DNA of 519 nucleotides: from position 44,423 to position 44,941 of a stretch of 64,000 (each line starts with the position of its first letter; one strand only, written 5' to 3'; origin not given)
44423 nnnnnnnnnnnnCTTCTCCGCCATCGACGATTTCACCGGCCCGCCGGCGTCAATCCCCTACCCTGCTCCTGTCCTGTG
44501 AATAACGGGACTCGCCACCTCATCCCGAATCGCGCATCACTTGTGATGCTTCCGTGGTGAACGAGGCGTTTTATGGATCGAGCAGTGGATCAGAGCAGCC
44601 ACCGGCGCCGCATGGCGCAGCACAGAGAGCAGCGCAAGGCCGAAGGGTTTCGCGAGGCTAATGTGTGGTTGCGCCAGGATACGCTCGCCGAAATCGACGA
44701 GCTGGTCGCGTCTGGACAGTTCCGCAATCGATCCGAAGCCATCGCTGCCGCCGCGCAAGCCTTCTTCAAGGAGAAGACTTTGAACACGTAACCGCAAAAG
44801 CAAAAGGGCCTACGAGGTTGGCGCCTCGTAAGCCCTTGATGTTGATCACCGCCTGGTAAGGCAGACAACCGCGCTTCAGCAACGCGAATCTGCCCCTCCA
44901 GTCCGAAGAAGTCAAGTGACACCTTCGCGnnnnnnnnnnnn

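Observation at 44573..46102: A repABC-type RepC replication initiator plus an RHH protein in a plus-strand island of a lytic-looking T4-like phage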

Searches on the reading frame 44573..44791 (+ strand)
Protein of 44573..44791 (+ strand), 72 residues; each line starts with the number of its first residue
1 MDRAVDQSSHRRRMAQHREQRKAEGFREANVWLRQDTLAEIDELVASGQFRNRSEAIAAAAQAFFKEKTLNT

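Call 4: search_protein_families(library=pfam, proteins=[window:44573-44791:+], max_evalue=0.1)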
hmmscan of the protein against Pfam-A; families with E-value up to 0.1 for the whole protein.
window:44573-44791:+ (72 aa): 2 families
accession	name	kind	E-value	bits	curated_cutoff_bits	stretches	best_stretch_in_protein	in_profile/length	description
PF01402.27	RHH_1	-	0.00064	20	20.5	1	34-61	7-33/39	Ribbon-helix-helix protein, copG family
PF11455.13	MazE-like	-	0.035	14.5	22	1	12-37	2-26/65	Antitoxin MazE-like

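Call 5: search_protein_families(library=ncbifam, proteins=[window:44573-44791:+], max_evalue=0.1)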
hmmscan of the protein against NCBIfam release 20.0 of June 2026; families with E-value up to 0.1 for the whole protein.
window:44573-44791:+ (72 aa): 5 families
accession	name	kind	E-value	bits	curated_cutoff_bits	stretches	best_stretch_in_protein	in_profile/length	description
NF058555.1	TransRegCdrSHalo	equivalog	2.9e-06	27.2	100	1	36-68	11-43/61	transcriptional regulator CdrS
TIGR02606.1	antidote_CC2985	hypoth_equivalog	0.016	15.2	46.2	1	41-63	14-36/70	type II toxin-antitoxin system ParD family antitoxin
NF003381.0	PRK04460.1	equivalog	0.028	14.5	105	1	31-65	9-43/139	nickel-responsive transcriptional regulator NikR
TIGR02793.1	nikR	equivalog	0.029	14.7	175.45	1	32-69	6-43/129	nickel-responsive transcriptional regulator NikR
NF002815.0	PRK02967.1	equivalog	0.053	13.5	83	1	31-67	6-42/139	nickel-responsive transcriptional regulator NikR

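Call 12: search_protein_families(library=phrogs, proteins=[window:44573-44791:+], max_evalue=0.00001)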
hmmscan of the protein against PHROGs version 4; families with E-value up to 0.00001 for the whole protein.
window:44573-44791:+ (72 aa): 0 families

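Call 84: search_solved_structures(query=A3, max_evalue=1, show_alignments=1)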
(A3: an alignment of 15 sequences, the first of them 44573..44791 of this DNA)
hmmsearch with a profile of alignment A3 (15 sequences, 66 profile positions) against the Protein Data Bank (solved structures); distinct sequences matched with E-value up to 1: 14.
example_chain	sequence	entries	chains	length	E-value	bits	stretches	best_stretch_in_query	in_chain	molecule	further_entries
8c24_C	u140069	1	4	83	0.0071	19.4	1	29-64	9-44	Antitoxin ParD1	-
2bj1_A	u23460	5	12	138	0.026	17.5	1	30-61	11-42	NICKEL RESPONSIVE REGULATOR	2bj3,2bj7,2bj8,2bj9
1q5v_A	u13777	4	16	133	0.027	17.5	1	23-63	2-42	Nickel responsive regulator | Nickel-responsive regulator | Nickel-responsive regulatory protein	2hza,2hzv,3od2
3kxe_C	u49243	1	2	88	0.052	16.6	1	24-64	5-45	Antitoxin protein parD-1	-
6wi5_A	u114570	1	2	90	0.057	16.5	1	11-42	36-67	De novo designed protein Foldit4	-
7ycv_A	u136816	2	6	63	0.13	15.3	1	31-63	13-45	Antitoxin ParD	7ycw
7ycs_D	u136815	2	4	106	0.28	14.2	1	31-63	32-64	Antitoxin ParD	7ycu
4bs1_B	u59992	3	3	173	0.48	13.5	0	24-47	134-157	TRANSCRIPTIONAL REGULATOR (NTRC FAMILY) | TRANSCRIPTIONAL REGULATOR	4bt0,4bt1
7b22_A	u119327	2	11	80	0.64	13.1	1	25-64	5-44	Antitoxin ParD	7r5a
3m0e_A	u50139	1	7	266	0.67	13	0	24-47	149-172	Transcriptional regulator (NtrC family)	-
1ny6_A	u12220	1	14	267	0.68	13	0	24-47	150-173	transcriptional regulator (NtrC family)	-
4ly6_A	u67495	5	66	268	0.69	13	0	24-47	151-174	Transcriptional regulator (NtrC family)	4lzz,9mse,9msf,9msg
4n8n_A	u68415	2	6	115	0.81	12.8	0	41-63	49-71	Cell division protein FtsX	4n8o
4l4u_A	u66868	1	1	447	0.84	12.7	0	24-47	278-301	Transcriptional regulator (NtrC family)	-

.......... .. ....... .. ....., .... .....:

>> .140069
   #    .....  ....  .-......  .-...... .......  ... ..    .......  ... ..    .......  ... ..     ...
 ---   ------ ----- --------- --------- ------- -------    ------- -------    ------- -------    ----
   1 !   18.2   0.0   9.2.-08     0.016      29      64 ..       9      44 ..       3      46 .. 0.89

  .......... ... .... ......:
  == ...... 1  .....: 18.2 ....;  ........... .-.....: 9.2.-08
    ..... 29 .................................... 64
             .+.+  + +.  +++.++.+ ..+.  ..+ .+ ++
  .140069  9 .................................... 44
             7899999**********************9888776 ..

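Call 85: search_protein_families(library=pfam, alignment_id=A3, max_evalue=0.01)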
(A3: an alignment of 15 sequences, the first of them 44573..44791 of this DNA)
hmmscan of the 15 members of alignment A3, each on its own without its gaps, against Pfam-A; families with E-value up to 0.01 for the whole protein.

A. member 1, window:44573-44791:+ (72 aa): 1 family
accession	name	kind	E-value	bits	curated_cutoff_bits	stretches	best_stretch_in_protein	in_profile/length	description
PF01402.27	RHH_1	-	0.00064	20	20.5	1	34-61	7-33/39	Ribbon-helix-helix protein, copG family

B. families by the number of members that match (of 15 scanned): 2 families
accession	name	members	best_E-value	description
PF01402.27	RHH_1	2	0.00022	Ribbon-helix-helix protein, copG family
PF17723.7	RHH_8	1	0.0002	Ribbon-Helix-Helix transcriptional regulator family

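Call 89: predict_structure(protein=window:44573-44791:+)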
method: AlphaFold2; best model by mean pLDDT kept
length: 72 residues; sequences in the alignment: 1
mean_pLDDT: 79.9   pTM: 0.46
mean pLDDT of the five models: 79.9, 75.0, 68.9, 67.0, 65.8
residues with pLDDT >= 90: 15; 70-90: 40; 50-70: 15; < 50: 2
segments of 3 or more residues with pLDDT < 50: none
pLDDT, mean of each block of 10 residues (from residue 1): 74 88 78 71 92 89 72 48
secondary structure, 60 per line:
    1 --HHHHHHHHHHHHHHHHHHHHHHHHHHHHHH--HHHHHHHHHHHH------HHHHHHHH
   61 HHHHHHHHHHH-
elements in order: H3-32 H35-46 H53-71
